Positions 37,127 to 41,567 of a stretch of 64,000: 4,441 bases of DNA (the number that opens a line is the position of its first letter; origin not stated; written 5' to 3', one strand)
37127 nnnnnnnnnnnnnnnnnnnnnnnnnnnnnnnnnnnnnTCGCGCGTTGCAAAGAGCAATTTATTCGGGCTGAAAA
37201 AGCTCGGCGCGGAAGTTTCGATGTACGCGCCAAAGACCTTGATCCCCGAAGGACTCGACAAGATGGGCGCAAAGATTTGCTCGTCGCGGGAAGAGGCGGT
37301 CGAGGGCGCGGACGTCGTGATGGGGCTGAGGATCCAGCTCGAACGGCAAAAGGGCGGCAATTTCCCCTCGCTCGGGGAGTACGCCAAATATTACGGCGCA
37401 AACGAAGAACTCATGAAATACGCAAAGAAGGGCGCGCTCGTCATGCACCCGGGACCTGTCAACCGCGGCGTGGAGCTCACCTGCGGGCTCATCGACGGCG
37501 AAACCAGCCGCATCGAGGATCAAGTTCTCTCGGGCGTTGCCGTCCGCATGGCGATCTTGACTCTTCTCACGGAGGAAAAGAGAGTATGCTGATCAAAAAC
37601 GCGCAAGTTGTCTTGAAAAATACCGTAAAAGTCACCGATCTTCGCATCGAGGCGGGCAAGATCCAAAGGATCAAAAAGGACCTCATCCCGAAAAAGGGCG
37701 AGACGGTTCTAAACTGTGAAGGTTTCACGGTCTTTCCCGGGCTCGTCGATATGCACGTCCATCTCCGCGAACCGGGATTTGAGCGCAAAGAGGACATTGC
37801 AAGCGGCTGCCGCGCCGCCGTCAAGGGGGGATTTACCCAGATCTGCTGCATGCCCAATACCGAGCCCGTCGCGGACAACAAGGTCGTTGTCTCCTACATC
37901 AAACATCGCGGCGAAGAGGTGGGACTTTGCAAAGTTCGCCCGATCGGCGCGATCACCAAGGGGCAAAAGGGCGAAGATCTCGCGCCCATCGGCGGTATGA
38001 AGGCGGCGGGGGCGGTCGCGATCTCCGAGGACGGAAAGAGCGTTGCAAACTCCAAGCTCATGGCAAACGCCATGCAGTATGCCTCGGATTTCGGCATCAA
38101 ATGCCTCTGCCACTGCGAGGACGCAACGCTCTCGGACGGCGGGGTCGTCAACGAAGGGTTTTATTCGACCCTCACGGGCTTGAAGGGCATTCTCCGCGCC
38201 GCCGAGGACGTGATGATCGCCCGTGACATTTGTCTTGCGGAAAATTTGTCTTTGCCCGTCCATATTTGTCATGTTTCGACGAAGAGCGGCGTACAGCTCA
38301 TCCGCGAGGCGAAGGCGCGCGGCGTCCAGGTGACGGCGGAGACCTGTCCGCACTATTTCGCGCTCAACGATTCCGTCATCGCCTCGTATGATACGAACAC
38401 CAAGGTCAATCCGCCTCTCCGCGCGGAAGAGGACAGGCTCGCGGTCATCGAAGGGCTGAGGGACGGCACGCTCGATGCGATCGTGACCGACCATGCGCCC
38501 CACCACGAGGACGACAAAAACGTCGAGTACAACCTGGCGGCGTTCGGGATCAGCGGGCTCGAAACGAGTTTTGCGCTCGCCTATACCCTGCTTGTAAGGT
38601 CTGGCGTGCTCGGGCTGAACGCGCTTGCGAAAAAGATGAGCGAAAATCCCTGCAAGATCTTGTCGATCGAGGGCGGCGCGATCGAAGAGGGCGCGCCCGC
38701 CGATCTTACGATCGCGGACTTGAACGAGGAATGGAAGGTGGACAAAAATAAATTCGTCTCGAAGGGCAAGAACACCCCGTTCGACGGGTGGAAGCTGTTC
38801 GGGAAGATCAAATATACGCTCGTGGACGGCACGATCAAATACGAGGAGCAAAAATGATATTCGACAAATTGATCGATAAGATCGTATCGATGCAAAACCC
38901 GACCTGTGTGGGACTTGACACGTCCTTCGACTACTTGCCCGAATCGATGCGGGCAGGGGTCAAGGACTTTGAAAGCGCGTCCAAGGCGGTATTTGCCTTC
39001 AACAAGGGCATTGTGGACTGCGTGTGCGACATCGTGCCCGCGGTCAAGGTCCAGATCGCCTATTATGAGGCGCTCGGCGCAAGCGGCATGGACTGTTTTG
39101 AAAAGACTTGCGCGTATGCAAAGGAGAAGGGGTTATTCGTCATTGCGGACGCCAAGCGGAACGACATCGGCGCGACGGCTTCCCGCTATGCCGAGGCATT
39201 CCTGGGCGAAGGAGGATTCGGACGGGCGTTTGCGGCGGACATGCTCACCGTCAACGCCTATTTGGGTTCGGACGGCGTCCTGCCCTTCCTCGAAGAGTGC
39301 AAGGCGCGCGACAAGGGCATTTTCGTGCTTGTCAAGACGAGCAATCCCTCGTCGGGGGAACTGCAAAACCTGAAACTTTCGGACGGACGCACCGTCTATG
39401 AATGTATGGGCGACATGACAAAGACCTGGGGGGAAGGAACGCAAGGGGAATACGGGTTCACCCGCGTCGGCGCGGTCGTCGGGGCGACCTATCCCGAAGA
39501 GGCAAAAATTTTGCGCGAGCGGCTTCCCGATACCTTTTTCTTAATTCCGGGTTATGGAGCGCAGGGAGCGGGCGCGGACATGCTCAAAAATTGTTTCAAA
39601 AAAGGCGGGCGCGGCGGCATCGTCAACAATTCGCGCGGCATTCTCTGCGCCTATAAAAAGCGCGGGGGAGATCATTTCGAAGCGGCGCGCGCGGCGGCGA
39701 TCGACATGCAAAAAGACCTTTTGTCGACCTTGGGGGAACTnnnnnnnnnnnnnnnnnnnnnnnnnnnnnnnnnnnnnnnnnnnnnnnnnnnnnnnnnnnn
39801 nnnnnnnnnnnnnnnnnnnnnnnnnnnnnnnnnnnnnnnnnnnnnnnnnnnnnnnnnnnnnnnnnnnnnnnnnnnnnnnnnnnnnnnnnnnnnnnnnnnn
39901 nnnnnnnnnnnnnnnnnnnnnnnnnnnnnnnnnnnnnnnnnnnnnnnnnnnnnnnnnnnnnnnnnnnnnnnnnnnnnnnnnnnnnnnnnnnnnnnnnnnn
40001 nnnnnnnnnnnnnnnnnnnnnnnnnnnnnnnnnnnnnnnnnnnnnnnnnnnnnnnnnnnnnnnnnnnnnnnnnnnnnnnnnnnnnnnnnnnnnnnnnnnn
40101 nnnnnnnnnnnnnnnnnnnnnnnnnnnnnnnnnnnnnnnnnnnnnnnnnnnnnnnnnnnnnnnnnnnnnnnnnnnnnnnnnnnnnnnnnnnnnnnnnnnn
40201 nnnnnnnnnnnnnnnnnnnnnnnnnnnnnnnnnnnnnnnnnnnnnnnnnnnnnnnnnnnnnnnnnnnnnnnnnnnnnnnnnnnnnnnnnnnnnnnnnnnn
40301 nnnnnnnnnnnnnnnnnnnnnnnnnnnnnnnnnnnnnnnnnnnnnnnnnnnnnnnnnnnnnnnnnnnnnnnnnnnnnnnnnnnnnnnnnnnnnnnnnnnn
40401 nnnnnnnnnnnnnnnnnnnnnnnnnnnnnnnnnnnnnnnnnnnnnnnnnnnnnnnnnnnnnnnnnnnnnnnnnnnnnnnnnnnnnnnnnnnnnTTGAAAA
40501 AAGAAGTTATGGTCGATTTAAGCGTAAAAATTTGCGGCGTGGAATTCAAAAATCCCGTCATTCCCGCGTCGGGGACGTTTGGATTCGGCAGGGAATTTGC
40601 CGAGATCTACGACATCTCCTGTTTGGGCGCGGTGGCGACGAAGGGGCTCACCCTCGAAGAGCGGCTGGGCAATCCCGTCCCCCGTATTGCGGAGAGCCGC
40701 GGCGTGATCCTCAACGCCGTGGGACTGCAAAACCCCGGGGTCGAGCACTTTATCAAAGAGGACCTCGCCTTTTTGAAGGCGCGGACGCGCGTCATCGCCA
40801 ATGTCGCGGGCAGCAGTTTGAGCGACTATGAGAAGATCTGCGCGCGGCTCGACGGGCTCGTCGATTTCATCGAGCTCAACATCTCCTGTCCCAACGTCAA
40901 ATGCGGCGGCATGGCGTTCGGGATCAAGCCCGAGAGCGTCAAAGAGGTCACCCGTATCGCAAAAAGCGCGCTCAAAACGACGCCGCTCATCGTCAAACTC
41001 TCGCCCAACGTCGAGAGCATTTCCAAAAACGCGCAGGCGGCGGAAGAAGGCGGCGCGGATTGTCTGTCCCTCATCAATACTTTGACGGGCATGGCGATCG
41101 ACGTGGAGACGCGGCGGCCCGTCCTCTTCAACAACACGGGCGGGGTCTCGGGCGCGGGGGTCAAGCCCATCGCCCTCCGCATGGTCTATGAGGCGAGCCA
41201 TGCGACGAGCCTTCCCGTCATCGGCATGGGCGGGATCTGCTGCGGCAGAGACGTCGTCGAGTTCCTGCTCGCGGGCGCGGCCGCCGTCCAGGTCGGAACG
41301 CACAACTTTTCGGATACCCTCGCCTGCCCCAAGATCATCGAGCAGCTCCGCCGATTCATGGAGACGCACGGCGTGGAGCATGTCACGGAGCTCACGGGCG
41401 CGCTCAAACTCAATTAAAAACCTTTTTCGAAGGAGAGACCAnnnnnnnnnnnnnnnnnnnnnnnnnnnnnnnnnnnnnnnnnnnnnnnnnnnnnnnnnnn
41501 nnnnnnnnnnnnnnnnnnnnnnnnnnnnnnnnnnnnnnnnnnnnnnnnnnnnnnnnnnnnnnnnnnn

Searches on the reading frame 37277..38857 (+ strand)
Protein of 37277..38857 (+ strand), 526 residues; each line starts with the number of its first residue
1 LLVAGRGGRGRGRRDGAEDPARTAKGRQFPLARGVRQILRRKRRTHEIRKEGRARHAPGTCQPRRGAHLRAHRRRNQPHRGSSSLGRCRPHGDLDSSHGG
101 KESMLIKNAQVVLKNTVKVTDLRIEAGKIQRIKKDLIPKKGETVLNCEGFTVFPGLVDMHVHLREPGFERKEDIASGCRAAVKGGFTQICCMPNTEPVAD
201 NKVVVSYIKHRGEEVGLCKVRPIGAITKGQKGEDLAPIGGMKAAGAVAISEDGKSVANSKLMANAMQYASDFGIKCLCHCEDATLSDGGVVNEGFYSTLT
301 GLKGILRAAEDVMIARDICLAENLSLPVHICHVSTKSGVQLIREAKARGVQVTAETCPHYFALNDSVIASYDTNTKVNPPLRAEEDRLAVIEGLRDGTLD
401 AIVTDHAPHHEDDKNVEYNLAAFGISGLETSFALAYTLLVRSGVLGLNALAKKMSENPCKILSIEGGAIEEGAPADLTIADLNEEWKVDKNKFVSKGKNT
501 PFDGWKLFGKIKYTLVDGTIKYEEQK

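Call 42: search_protein_families(library=pfam, proteins=[window:37277-38857:+], max_evalue=0.00001)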
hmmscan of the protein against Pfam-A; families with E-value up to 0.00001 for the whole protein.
window:37277-38857:+ (526 aa): 3 families
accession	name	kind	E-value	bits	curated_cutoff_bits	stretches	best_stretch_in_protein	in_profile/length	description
PF01979.26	Amidohydro_1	-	1.1e-27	97.6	25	1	151-520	1-344/345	Amidohydrolase family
PF12890.13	DHOase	-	1.5e-13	51.5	21.2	1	152-336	4-140/142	Dihydro-orotase-like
PF07969.17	Amidohydro_3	-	3e-10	40.6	29.7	0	437-520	399-470/472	Amidohydrolase family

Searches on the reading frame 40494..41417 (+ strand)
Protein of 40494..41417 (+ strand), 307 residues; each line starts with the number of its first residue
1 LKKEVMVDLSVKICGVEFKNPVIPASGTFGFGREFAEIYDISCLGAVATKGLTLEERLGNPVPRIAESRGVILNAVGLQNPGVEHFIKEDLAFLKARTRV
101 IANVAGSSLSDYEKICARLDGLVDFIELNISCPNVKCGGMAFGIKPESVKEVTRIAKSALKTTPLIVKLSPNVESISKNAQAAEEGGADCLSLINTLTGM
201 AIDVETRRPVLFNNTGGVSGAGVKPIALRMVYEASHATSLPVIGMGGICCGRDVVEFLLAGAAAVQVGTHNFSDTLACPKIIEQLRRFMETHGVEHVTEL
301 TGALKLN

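Call 42: search_protein_families(library=pfam, proteins=[window:40494-41417:+], max_evalue=0.00001)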
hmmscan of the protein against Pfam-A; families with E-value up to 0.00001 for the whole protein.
window:40494-41417:+ (307 aa): 2 families
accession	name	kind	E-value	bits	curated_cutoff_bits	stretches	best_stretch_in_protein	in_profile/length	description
PF01180.27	DHO_dh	-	1.4e-81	274.4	27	1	9-289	2-291/291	Dihydroorotate dehydrogenase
PF03060.21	NMO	-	7.3e-06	26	28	0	215-270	167-224/331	Nitronate monooxygenase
